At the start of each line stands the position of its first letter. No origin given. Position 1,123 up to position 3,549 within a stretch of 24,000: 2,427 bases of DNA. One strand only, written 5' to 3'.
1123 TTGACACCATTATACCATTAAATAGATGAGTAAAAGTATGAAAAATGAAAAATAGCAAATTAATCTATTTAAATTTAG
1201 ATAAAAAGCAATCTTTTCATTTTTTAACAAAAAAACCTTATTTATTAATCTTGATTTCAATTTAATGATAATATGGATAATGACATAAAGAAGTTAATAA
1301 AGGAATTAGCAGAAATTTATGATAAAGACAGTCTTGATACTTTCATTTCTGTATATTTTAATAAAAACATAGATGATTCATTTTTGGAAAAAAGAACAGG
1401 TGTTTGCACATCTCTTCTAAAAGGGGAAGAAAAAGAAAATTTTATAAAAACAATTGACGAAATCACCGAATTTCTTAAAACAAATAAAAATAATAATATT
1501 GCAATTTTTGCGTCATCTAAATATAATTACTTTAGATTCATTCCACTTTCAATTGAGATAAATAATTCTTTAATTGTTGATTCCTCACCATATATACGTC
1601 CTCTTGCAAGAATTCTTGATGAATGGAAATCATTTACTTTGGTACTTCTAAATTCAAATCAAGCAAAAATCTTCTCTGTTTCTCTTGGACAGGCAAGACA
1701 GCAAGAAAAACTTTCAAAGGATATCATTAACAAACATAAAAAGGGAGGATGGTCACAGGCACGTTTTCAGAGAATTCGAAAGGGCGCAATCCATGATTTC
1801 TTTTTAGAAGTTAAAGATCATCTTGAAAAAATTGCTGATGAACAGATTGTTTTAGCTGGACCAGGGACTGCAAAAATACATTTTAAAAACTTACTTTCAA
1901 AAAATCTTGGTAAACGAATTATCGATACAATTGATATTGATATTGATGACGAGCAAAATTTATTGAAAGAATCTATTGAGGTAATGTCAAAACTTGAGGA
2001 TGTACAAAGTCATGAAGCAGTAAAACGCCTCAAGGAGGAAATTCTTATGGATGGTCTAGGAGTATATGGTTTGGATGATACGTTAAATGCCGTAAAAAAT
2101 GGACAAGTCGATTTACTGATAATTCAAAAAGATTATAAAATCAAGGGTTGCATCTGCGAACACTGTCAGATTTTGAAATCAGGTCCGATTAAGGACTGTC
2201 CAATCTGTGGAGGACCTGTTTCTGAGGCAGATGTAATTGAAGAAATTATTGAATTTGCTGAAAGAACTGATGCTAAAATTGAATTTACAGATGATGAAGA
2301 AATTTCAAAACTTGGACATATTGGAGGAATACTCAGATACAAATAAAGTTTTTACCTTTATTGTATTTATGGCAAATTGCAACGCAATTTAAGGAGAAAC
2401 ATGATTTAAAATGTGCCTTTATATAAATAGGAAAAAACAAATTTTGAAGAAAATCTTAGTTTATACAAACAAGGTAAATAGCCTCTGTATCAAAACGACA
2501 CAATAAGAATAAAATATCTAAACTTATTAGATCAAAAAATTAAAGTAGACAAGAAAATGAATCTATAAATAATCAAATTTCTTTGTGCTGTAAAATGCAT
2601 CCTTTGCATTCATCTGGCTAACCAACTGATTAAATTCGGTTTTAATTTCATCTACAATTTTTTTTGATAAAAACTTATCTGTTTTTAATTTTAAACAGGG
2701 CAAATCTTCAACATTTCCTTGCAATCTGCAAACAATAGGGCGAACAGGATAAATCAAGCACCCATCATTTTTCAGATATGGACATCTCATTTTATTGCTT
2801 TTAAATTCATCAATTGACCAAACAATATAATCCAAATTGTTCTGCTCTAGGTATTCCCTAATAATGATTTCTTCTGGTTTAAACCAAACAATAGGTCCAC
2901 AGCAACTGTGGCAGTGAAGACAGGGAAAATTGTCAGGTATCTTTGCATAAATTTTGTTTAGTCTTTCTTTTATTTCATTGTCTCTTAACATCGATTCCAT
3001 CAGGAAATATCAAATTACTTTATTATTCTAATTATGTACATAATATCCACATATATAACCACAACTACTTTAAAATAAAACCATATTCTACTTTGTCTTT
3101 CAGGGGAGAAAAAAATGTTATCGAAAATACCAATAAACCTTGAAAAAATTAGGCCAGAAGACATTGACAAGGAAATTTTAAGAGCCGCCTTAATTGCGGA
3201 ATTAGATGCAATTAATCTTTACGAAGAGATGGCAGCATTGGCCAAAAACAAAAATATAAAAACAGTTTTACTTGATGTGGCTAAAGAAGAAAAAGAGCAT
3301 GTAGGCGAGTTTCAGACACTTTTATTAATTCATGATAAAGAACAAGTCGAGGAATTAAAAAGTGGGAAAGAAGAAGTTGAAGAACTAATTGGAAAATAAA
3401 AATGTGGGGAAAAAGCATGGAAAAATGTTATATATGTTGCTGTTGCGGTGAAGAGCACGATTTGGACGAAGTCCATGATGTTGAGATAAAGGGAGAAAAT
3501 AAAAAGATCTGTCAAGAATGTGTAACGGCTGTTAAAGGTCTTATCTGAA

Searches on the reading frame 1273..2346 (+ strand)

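Call 4: search_protein_families(library=pfam, proteins=[window:1273-2346:+], max_evalue=0.01)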
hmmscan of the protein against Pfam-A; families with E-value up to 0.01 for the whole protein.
window:1273-2346:+ (357 aa): 4 families
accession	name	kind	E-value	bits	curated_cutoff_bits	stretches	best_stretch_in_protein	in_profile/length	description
PF18854.6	baeRF_family10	-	6.2e-19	69.1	27.1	1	106-230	1-133/143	Bacterial archaeo-eukaryotic release factor family 10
PF03464.20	eRF1_2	-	1.1e-12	48.8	27.1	1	121-236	2-125/133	eRF1 domain 2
PF18859.6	acVLRF1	-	2e-10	41.4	27.1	1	135-196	17-81/130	Actinobacteria/chloroflexi VLRF1 release factor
PF03465.20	eRF1_3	-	9.4e-09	36.2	25.8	1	245-357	3-105/106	eRF1 domain 3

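Call 5: search_protein_families(library=ncbifam, proteins=[window:1273-2346:+], max_evalue=0.01)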
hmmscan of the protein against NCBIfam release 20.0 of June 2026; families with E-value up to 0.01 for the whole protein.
window:1273-2346:+ (357 aa): 5 families
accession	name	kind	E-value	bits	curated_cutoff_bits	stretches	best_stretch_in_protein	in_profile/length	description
TIGR03676.1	aRF1_eRF1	equivalog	4.6e-33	114.6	234.7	1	5-357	5-402/403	peptide chain release factor aRF-1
NF052287.1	AOC03_06830_fam_RHF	equivalog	2.3e-18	66.8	330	1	53-356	52-361/361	AOC03_06830 family ribosome hibernation factor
NF052288.1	MSMEG_1130_fam_RHF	equivalog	7.9e-14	51.4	480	1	79-353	92-381/387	MSMEG_1130 family ribosome hibernation factor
NF052289.1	Rv2629_fam_RHF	equivalog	1.5e-09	37.5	320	1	104-356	96-357/357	Rv2629 family ribosome hibernation factor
NF041024.1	acVLRF1_NCBI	exception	0.008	15.8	125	0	149-191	104-146/208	acVLRF1 family peptidyl-tRNA hydrolase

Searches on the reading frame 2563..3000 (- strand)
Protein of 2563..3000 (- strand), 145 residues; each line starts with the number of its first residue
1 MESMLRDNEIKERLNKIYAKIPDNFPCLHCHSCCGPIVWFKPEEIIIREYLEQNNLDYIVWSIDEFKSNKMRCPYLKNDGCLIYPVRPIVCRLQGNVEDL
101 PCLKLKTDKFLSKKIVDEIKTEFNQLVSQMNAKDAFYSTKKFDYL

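Call 65: search_protein_families(library=pfam, proteins=[window:2563-3000:-], max_evalue=0.001)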
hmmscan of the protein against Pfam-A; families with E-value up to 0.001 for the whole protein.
window:2563-3000:- (145 aa): 1 family
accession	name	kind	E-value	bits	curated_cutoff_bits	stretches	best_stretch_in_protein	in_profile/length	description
PF03692.20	CxxCxxCC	-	3.2e-07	31.4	23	1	27-97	2-72/85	Putative zinc- or iron-chelating domain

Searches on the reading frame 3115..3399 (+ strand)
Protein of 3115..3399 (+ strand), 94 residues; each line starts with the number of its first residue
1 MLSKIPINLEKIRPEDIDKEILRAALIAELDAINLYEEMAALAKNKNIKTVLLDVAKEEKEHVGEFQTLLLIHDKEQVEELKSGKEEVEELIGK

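Call 65: search_protein_families(library=pfam, proteins=[window:3115-3399:+], max_evalue=0.001)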
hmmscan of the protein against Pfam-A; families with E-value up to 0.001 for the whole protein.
window:3115-3399:+ (94 aa): 4 families
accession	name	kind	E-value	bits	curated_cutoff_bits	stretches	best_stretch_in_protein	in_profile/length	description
PF02915.23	Rubrerythrin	-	1e-07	32.9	22.8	1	20-76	1-59/137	Rubrerythrin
PF22277.2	EncFtn-like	-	1.4e-06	28.5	27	1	10-63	7-60/85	EncFtn-like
PF09537.16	DUF2383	-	8.7e-06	26.3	30.8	1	28-80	12-64/111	Domain of unknown function (DUF2383)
PF03232.19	COQ7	-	0.00012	22.2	23.5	1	19-73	4-59/169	Ubiquinone biosynthesis protein COQ7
